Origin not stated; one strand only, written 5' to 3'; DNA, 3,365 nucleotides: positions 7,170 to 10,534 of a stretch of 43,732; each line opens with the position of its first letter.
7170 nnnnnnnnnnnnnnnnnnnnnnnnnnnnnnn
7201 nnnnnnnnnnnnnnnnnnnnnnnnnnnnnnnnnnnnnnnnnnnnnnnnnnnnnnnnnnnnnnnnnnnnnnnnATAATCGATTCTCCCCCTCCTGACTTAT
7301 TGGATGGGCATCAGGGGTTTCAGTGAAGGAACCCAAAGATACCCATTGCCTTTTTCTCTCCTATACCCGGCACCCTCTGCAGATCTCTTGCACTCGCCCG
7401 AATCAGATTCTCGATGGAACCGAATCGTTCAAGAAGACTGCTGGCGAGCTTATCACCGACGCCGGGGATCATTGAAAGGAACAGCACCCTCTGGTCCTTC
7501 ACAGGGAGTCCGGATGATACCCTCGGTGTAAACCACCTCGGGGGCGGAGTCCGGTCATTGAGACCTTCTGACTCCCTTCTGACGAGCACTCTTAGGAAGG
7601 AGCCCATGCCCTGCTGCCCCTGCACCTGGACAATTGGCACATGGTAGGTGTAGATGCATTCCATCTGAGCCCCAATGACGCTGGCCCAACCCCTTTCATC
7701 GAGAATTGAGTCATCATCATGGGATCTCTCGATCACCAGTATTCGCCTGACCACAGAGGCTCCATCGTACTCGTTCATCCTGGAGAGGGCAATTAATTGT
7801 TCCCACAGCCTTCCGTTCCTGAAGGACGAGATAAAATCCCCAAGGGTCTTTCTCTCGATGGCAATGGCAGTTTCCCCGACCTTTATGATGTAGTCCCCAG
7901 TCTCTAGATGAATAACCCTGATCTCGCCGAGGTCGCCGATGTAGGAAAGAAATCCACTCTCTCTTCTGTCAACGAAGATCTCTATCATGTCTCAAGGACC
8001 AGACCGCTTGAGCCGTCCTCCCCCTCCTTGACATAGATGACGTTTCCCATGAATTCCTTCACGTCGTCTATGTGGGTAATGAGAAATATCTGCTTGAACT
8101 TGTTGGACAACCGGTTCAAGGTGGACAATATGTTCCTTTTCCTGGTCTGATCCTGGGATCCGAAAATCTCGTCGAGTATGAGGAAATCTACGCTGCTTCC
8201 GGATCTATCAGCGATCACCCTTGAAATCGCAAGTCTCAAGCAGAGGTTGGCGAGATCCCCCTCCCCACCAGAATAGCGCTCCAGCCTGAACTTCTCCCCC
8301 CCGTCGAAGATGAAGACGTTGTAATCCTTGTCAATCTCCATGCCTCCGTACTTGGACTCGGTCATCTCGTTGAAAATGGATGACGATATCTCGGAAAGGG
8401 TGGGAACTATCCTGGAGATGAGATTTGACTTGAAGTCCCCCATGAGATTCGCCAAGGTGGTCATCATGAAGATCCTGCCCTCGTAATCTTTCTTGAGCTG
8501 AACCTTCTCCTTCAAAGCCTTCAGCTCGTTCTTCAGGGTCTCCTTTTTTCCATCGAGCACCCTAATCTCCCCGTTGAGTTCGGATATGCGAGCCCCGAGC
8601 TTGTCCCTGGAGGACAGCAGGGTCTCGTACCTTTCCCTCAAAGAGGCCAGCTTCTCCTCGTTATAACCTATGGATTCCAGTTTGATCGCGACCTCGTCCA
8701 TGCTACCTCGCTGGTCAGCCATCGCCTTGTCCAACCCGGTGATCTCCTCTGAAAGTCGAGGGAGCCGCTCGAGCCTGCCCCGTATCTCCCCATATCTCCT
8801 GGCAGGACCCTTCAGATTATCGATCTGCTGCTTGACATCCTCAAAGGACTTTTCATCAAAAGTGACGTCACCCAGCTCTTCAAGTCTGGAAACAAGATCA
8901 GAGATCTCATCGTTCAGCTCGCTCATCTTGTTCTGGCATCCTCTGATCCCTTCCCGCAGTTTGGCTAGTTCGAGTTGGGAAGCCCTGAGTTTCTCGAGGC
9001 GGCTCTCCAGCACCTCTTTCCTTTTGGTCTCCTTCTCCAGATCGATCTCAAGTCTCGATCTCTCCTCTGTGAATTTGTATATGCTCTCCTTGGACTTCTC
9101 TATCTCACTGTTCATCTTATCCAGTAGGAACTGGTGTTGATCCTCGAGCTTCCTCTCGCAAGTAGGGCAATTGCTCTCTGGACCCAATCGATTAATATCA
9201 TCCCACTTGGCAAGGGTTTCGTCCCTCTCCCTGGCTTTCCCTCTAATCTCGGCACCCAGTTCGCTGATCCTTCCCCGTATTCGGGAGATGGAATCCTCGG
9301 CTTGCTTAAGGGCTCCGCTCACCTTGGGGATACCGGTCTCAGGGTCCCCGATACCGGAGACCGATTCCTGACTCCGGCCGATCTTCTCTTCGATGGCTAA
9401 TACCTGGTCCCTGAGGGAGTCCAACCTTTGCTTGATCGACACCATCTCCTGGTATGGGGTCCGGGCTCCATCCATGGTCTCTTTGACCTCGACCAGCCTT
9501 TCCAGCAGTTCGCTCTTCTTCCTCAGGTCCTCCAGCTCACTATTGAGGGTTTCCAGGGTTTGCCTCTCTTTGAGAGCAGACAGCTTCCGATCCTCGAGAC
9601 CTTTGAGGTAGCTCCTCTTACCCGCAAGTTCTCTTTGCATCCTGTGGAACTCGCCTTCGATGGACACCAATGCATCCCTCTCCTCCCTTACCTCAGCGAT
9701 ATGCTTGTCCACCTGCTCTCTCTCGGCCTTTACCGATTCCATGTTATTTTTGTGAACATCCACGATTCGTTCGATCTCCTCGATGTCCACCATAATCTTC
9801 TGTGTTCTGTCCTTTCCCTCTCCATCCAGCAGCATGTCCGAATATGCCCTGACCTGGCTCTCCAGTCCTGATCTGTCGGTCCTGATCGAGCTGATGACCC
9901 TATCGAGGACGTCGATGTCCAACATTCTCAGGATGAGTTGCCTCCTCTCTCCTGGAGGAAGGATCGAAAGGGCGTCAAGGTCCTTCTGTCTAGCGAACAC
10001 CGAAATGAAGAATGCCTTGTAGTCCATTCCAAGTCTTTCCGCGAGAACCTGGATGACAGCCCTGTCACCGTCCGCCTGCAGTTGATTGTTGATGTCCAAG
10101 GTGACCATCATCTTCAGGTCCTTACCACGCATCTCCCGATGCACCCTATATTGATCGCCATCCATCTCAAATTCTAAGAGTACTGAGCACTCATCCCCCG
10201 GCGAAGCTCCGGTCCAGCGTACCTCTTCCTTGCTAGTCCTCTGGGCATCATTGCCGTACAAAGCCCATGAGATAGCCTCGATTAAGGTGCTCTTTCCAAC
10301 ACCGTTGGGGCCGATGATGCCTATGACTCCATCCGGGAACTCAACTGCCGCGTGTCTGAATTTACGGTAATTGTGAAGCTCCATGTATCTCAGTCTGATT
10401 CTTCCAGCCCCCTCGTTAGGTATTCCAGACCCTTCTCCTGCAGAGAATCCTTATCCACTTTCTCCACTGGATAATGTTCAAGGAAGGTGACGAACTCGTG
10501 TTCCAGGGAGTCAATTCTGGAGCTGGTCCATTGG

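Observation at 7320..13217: herA-mre11-rad50 resection cluster with an ERCC4/XPF nuclease in the position normally held by NurA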

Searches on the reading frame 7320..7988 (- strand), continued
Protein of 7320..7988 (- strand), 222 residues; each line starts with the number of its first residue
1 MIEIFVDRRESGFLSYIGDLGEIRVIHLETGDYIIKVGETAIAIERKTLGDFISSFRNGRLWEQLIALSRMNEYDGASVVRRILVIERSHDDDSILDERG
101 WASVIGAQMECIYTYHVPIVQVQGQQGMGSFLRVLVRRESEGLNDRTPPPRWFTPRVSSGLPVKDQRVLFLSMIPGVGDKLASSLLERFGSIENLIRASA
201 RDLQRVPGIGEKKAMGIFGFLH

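Call 32: search_protein_families(library=pfam, proteins=[L032:10661-11590:-, L035:140-1210:-], max_evalue=1)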
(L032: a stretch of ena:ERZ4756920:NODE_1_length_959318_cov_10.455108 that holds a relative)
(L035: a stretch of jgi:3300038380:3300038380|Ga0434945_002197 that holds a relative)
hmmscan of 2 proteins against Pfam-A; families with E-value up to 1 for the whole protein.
L032:10661-11590:- (309 aa): 4 families
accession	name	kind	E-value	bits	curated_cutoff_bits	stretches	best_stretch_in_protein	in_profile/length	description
PF03703.20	bPH_2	-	1.4e-15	57.7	22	1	134-220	1-73/78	Bacterial PH domain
PF09851.14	SHOCT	-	0.00011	22.3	27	1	279-306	1-28/28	Short C-terminal domain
PF20612.3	SHOCT_2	-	0.2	12.3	24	1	284-300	19-35/53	SHOCT domain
PF05120.17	GvpG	-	0.3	11.7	30.6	1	278-309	34-65/67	Gas vesicle protein G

L035:140-1210:- (356 aa): 4 families
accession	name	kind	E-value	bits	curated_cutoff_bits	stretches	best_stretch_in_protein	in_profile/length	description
PF02800.25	Gp_dh_C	-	0.0019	18.2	24.4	1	169-269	9-112/158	Glyceraldehyde 3-phosphate dehydrogenase, C-terminal domain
PF01118.30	Semialdhyde_dh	-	0.11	13.3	26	1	8-100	2-78/121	Semialdehyde dehydrogenase, NAD binding domain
PF02918.20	Pertussis_S2S3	-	0.17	12.3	27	1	292-337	21-65/109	Pertussis toxin, subunit 2 and 3, C-terminal domain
PF03807.23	F420_oxidored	-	0.21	12.6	21.6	0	52-97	16-68/94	NADP oxidoreductase coenzyme F420-dependent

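Call 40: search_protein_representatives(protein=window:7320-7988:-)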
Query: 222 residues. Proteins with E-value up to 0.001 (for the whole library): 2406; up to 1e-10: 316; up to 1e-30: 16. The best 150 are listed.
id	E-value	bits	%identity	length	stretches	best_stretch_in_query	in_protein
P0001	5.6e-142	486.9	100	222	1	1-222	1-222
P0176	1.3e-41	158.8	41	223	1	3-222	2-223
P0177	1.9e-41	158.3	40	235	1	3-222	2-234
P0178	4.2e-41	157.1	44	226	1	26-222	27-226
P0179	5.8e-39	150.1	39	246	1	3-221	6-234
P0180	6.2e-39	150.0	40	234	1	3-220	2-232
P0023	1.0e-38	149.3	38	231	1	3-222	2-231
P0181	1.5e-38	148.8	37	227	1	3-222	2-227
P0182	9.5e-38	146.2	38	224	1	4-222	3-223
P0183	1.5e-37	145.5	36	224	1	3-222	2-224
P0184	6.4e-37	143.5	40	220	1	4-222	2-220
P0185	8.9e-36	139.7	35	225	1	23-222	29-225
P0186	1.1e-34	136.2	39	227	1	23-222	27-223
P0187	2.8e-34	134.8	38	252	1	23-219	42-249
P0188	9.6e-34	133.1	38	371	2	99-222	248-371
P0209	1.0e-16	77.5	34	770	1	2-219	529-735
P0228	4.8e-15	72.0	34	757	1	3-220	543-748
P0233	8.6e-15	71.1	34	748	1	4-215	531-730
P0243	3.1e-14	69.3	32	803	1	16-217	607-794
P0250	4.5e-14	68.8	32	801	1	3-217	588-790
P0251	4.8e-14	68.7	34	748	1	4-221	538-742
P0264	1.1e-13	67.5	34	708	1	4-217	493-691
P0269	1.4e-13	67.2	35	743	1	4-218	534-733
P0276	2.0e-13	66.6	34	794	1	4-216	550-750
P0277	2.1e-13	66.6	34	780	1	2-219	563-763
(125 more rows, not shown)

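Call 60: find_encoding_contigs(protein=P0022, flank=6000, max_places=1)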
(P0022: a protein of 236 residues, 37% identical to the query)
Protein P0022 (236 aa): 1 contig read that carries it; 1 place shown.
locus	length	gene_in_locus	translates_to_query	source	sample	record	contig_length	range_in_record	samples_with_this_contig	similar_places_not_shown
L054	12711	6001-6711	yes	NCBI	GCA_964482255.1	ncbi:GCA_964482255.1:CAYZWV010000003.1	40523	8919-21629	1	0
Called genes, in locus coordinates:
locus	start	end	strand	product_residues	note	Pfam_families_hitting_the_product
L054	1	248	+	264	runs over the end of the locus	PF02540:NAD_synthase, PF03054:tRNA_Me_trans (faint)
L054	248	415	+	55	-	-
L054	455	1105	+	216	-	-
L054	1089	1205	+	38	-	-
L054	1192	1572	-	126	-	-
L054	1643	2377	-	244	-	PF06560:GPI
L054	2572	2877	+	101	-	-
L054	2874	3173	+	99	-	PF06695:Sm_multidrug_ex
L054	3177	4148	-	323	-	PF08271:Zn_Ribbon_TF, PF00382:TFIIB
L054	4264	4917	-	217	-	PF01876:RNase_P_p30 (faint), PF02811:PHP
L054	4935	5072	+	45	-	-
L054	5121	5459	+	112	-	PF12844:HTH_19, PF01381:HTH_3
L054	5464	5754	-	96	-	PF01922:SRP19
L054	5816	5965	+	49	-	-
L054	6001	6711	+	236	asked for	PF02732:ERCC4, PF12826:HHH_2, PF14520:HHH_5, PF00633:HHH (weak)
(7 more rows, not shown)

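Call 66: list_cluster_members(proteins=[P0209, P0228, P0233, P0243, P0250, P0251, P0264, P0269, P0276, P0277])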
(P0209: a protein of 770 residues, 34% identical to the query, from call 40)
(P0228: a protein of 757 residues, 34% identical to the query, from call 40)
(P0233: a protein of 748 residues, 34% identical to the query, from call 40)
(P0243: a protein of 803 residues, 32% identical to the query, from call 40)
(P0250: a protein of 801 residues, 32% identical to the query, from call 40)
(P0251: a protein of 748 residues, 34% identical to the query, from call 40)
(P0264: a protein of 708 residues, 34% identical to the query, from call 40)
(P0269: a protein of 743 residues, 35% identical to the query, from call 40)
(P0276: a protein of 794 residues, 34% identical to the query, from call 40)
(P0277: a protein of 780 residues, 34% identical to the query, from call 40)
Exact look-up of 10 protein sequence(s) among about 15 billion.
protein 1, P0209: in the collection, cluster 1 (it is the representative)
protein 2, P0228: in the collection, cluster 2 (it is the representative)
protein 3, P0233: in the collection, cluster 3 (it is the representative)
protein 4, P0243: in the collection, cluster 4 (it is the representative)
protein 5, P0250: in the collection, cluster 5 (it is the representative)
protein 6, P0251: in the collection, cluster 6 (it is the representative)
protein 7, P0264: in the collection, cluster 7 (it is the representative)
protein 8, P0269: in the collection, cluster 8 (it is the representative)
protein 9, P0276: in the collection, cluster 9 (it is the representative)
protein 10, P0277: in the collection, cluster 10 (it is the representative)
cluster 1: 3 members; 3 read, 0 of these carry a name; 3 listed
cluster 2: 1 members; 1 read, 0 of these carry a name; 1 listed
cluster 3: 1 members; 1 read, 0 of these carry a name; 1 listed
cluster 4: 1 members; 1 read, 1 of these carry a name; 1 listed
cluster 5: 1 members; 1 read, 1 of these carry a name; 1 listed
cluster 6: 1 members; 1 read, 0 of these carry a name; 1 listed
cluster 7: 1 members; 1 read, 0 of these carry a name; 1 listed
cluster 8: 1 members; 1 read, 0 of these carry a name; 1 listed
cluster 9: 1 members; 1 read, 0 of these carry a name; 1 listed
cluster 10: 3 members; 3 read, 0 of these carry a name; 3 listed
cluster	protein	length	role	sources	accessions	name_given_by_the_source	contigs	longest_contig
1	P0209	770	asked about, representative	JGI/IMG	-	-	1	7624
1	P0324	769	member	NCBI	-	-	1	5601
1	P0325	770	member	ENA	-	-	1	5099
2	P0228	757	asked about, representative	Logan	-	-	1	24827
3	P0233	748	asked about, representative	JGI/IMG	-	-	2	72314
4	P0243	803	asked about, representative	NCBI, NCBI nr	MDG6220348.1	MAG: DEAD/DEAH box helicase [Candidatus Thermoplasmatota archaeon] | DEAD/DEAH box helicase [Candidatus Thermoplasmatota archaeon]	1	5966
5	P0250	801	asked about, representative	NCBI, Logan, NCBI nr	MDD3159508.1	MAG: DEAD/DEAH box helicase [Candidatus ainarchaeum sp.] | DEAD/DEAH box helicase [Candidatus ainarchaeum sp.]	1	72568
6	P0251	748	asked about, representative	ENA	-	-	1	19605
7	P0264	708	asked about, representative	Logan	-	-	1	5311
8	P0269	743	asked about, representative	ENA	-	-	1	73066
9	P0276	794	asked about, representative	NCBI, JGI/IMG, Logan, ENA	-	-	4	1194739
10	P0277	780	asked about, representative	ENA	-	-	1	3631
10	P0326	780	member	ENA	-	-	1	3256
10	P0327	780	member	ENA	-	-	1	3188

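Call 68: predict_structure(alignment_id=A2)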
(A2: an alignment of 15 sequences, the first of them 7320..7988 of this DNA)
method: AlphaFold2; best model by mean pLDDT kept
length: 222 residues; sequences in the alignment: 15
mean_pLDDT: 86.9   pTM: 0.64
mean pLDDT of the five models: 86.9, 86.2, 85.8, 85.6, 84.0
residues with pLDDT >= 90: 122; 70-90: 83; 50-70: 6; < 50: 11
segments of 3 or more residues with pLDDT < 50: 152-162
pLDDT, mean of each block of 10 residues (from residue 1): 93 83 93 95 95 89 89 96 93 80 89 89 91 93 79 45 67 84 92 92 93 92 87
secondary structure, 60 per line:
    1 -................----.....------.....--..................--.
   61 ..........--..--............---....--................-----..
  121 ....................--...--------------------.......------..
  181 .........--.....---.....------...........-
elements in order: E2-7 H8-17 E22-26 E33-37 E40-48 H49-57 H60-70 E77-88 H92-95 H98-113 E119-123 H124-140 H166-172 H179-189 H192-196 H200-204 H211-221

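Call 71: fold_search(model_id=the predicted structure, library=pdb)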
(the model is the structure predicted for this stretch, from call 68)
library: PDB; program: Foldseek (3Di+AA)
matches with E <= 10: 1275; with E <= 0.001: 64
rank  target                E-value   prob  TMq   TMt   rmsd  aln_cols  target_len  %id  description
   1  2bgw_A                6.5e-15  1.00  0.47  0.47  12.7       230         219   28  XPF from Aeropyrum pernix, complex with DNA (released 2005-02-23)
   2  2bhn_A                9.0e-15  1.00  0.51  0.53  14.4       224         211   28  XPF from Aeropyrum pernix (released 2005-02-23)
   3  2bgw_B                4.7e-14  1.00  0.49  0.54  13.2       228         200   26  XPF from Aeropyrum pernix, complex with DNA (released 2005-02-23)
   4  2bhn_B                1.3e-13  1.00  0.50  0.55  12.8       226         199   27  XPF from Aeropyrum pernix (released 2005-02-23)
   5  2bhn_C                1.0e-12  1.00  0.48  0.54  12.6       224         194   26  XPF from Aeropyrum pernix (released 2005-02-23)
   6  4bxo_B                1.8e-11  1.00  0.45  0.50  15.2       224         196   19  Architecture and DNA recognition elements of the Fanconi anemia FANCM- FAAP24 complex (released 2013-08-28)
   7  4m6w_B                1.9e-11  1.00  0.45  0.52  15.2       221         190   18  Crystal structure of the C-terminal segment of FANCM in complex with FAAP24 (released 2013-10-02)
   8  9hjo_D                2.6e-11  1.00  0.45  0.50  15.8       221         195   19  FANCM-FAAP24-dsDNA complex (released 2025-06-11)
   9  9hjo_B                2.6e-11  1.00  0.45  0.50  15.8       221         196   18  FANCM-FAAP24-dsDNA complex (released 2025-06-11)
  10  9qec_B                5.3e-11  1.00  0.43  0.48  15.9       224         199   20  Cryo-EM structure of the XPF-ERCC1-XPA complex (released 2025-12-17)
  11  1j24                  7.8e-11  1.00  0.51  0.81   3.0       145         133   26  Crystal structure of archaeal XPF/Mus81 homolog, Hef from Pyrococcus furiosus, nuclease domain, Ca cocrystal (released 2003-04-22)
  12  9qed_B                8.3e-11  1.00  0.44  0.49  15.9       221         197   20  Cryo-EM structure of the XPF-ERCC1-SLX4(330-555)-SLX4IP complex (released 2025-12-17)
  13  4bxo_A                1.0e-10  1.00  0.45  0.49  14.6       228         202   18  Architecture and DNA recognition elements of the Fanconi anemia FANCM- FAAP24 complex (released 2013-08-28)
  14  2ziu_A                1.2e-10  1.00  0.50  0.40   9.9       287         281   14  Crystal structure of the Mus81-Eme1 complex (released 2008-04-29)
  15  1j22                  1.5e-10  1.00  0.50  0.80   2.9       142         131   26  Crystal structure of archaeal XPF/Mus81 homolog, Hef from Pyrococcus furiosus, nuclease domain, selenomet derivative (released 2003-04-22)
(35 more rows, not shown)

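Call 74: search_protein_families(library=padloc, proteins=[window:7320-7988:-], max_evalue=0.001)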
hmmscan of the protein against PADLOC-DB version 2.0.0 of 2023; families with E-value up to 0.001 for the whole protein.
window:7320-7988:- (222 aa): 0 families

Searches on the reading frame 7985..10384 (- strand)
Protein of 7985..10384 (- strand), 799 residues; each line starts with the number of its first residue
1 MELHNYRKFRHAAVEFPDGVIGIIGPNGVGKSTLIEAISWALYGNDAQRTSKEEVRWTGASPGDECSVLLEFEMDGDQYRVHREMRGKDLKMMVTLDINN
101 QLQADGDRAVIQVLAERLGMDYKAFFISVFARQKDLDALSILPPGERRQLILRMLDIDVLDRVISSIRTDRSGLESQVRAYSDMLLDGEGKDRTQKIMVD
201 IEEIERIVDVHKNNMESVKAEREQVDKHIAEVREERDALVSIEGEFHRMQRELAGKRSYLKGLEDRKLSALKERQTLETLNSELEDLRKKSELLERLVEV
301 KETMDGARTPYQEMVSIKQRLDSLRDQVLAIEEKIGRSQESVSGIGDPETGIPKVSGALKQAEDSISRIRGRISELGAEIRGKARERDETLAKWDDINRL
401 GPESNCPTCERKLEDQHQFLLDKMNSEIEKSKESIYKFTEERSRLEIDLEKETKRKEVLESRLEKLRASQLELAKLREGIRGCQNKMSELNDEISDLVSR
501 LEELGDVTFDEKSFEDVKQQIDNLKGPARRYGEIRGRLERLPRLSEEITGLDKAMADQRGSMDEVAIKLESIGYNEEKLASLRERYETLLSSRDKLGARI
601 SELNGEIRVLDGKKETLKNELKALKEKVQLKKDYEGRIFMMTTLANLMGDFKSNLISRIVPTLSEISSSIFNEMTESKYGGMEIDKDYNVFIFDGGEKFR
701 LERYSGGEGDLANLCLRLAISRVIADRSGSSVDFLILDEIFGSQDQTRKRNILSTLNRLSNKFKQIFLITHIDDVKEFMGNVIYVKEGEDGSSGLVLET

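Call 3: search_protein_families(library=pfam, proteins=[window:7985-10384:-], max_evalue=0.1)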
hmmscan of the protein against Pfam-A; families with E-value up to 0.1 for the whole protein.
window:7985-10384:- (799 aa): 20 families
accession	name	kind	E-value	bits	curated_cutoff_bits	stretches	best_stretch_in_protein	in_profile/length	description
PF13476.12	AAA_23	-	2.3e-17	64.7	27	1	2-290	3-199/201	AAA domain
PF02463.25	SMC_N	-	3e-14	53.4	40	1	2-791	6-217/220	RecF/RecN/SMC N terminal domain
PF13175.12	AAA_15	-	2.8e-10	40.8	32.1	1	2-533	7-287/374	AAA ATPase domain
PF13304.12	AAA_21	-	9e-10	39.5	27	1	21-57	2-49/304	AAA domain, putative AbiEii toxin, Type IV TA system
PF13555.12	AAA_29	-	3e-07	30.5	27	1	1-47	4-51/61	P-loop containing region of AAA domain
PF13558.12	SbcC_Walker_B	-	2.1e-05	25.1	27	1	702-757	31-89/90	SbcC/RAD50-like, Walker B motif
PF00005.33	ABC_tran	-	2.5e-05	25.3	25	1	19-58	12-45/137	ABC transporter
PF13514.12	AAA_27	-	0.0003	20.9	22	1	2-49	7-57/206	AAA domain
PF13851.11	GAS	-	0.0012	18.8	32.3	1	417-503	45-131/200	Growth-arrest specific micro-tubule binding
PF24611.2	Spectrin_Anc-1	-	0.0029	18.3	33.2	1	489-559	22-90/115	Nuclear anchorage protein 1, spectrin-like repeat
PF08614.16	ATG16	-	0.0049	17.5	33.7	1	561-633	64-138/200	Autophagy protein 16 (ATG16)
PF05531.17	NPV_P10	-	0.0096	16.8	29.8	0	295-343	18-66/75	Nucleopolyhedrovirus P10 protein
PF14362.11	DUF4407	-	0.011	15.5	31.3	0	456-597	111-229/297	Domain of unknown function (DUF4407)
PF06013.18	WXG100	-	0.012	16.3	27.3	0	474-529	7-61/86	Proteins of 100 residues with WXG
PF24423.1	OVT1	-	0.035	14.9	30.9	1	241-302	5-70/100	Major antigen, helical domain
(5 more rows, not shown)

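Call 4: search_protein_families(library=ncbifam, proteins=[window:7985-10384:-], max_evalue=0.1)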
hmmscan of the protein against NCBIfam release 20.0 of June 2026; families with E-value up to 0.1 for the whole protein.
window:7985-10384:- (799 aa): 83 families (the best 25 are shown)
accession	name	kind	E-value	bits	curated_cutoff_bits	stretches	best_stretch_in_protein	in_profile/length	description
NF003034.1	PRK03918.1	equivalog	1.3e-60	205.4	700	3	2-337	7-339/878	DNA double-strand break repair ATPase Rad50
NF002572.0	PRK02224.1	equivalog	2e-47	162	1087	3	2-293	7-304/888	DNA double-strand break repair ATPase Rad50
NF041035.1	Rad50_Halo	equivalog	2.6e-43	148.5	1000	3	2-335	7-330/883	DNA double-strand break repair ATPase Rad50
NF041034.1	Rad50_Sulf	equivalog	2.1e-41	141.7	1000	3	479-792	546-864/872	DNA double-strand break repair ATPase Rad50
NF002244.0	PRK01156.1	equivalog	1.7e-36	125.7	847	3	2-273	7-280/895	DNA double-strand break repair ATPase Rad50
TIGR00618.1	sbcc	subfamily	8.7e-35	120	478.5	2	2-163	7-182/1043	exonuclease subunit SbcC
NF045487.1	ASRP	equivalog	3.4e-31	108.5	300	3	203-524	122-420/593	archaea-specific SMC-related protein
NF053563.1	Rkd4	equivalog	3.7e-23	81.6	860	1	2-739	7-731/747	arcadin-4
TIGR02168.1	SMC_prok_B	equivalog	3.1e-20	71.6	567.35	2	365-629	680-941/1181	chromosome segregation protein SMC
TIGR02169.1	SMC_prok_A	equivalog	8.2e-19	66.8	729.4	3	357-635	231-507/1165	chromosome segregation protein SMC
TIGR00611.2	recf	equivalog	3.6e-14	52.7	172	2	2-93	5-94/339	DNA replication/repair protein RecF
NF041752.4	sbcc_Bac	equivalog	3.2e-13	48.5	1420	2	18-319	28-339/1130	exonuclease subunit SbcC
NF047515.1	SpiroCoCo_C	equivalog_domain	5.5e-12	45.5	125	3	201-376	54-230/313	SpiroCoCo family coiled-coil protein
NF007600.2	PRK10246.1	equivalog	1.7e-11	42.9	750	2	704-786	950-1030/1047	exonuclease subunit SbcC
NF045780.1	TrlF_fam_ATP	equivalog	2.8e-11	42.9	350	2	12-391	303-681/944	TrlF family AAA-like ATPase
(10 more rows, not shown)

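Call 74: search_protein_families(library=padloc, proteins=[window:7985-10384:-], max_evalue=0.001)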
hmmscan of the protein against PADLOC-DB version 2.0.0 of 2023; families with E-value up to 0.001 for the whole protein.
window:7985-10384:- (799 aa): 71 families (the best 25 are shown)
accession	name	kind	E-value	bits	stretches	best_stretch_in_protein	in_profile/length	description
PDLC03859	LmuB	-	3e-31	107.3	3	515-785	349-597/611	-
PDLC04135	mad3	-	2.2e-28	97.9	2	582-795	147-347/374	mads_3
PDLC03863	LmuB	-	2e-27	94.2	3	266-525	206-438/610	-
PDLC02747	PbeC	-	8.1e-23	79.1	3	539-773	402-629/632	PbeC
PDLC02714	PbeC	-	6e-21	72.9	2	543-761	393-618/651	PbeC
PDLC02730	PbeC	-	6.1e-19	66.2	2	1-299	6-341/651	PbeC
PDLC03865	LmuB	-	2.7e-17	60.3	2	189-635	277-806/1007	-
PDLC03868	LmuB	-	1.8e-16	57.6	2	2-45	10-55/1035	-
PDLC02726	PbeC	-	2.6e-15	53.9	2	3-260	8-267/637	PbeC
PDLC02979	AriA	-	9e-15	53.3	1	2-552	7-291/373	-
PDLC02756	PbeC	-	3.1e-14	50.9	2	543-693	395-547/643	PbeC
PDLC02741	PbeC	-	5.3e-14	49.6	2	3-236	8-249/644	PbeC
PDLC02668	DndD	-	1.1e-13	49.1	2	19-57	31-69/659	DndD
PDLC02750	PbeC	-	3.9e-12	43.5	1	20-236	30-242/629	PbeC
PDLC02722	PbeC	-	7.7e-12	42.6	1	20-91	30-104/643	PbeC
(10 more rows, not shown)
